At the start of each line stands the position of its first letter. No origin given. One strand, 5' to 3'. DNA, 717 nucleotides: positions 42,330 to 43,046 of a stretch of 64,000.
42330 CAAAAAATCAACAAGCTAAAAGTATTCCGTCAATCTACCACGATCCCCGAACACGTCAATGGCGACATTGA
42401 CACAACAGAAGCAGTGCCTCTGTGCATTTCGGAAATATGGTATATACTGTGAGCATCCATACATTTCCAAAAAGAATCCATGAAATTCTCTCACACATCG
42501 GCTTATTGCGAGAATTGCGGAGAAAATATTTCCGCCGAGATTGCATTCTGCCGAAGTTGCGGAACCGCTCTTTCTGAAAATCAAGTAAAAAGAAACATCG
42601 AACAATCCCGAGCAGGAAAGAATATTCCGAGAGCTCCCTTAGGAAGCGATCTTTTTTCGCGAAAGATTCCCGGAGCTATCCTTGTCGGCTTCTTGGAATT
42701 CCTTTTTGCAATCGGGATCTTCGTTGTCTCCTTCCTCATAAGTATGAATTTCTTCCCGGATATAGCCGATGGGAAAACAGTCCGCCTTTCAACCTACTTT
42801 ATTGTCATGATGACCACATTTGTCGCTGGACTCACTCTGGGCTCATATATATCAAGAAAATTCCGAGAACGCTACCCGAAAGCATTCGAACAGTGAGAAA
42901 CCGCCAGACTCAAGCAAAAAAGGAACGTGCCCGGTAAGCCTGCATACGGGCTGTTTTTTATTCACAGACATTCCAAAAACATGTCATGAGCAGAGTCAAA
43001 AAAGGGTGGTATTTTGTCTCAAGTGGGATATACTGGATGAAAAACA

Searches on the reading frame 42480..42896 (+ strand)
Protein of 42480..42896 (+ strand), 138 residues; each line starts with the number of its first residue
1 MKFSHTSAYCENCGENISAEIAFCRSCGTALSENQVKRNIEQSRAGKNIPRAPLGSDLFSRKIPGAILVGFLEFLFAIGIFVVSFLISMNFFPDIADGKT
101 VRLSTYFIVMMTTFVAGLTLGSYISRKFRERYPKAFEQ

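Call 79: search_protein_families(library=pfam, proteins=[window:42480-42896:+], max_evalue=0.001)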
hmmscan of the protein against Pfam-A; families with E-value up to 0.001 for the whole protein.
window:42480-42896:+ (138 aa): 5 families
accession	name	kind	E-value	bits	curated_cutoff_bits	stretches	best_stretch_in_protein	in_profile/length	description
PF13240.11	Zn_Ribbon_1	-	8.7e-06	25.8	25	1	9-31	1-23/23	zinc-ribbon domain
PF12773.13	DZR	-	0.00019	21.9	27.3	1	10-32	1-23/45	Double zinc ribbon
PF13248.11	Zn_ribbon_3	-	0.0002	21.2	27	1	9-29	4-24/26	zinc-ribbon domain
PF24460.1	DUF7575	-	0.00032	20.4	28.5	1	9-31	5-27/28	Domain of unknown function (DUF7575)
PF24463.1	DUF7577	-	0.00078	19.4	28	0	7-31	2-26/27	Domain of unknown function (DUF7577)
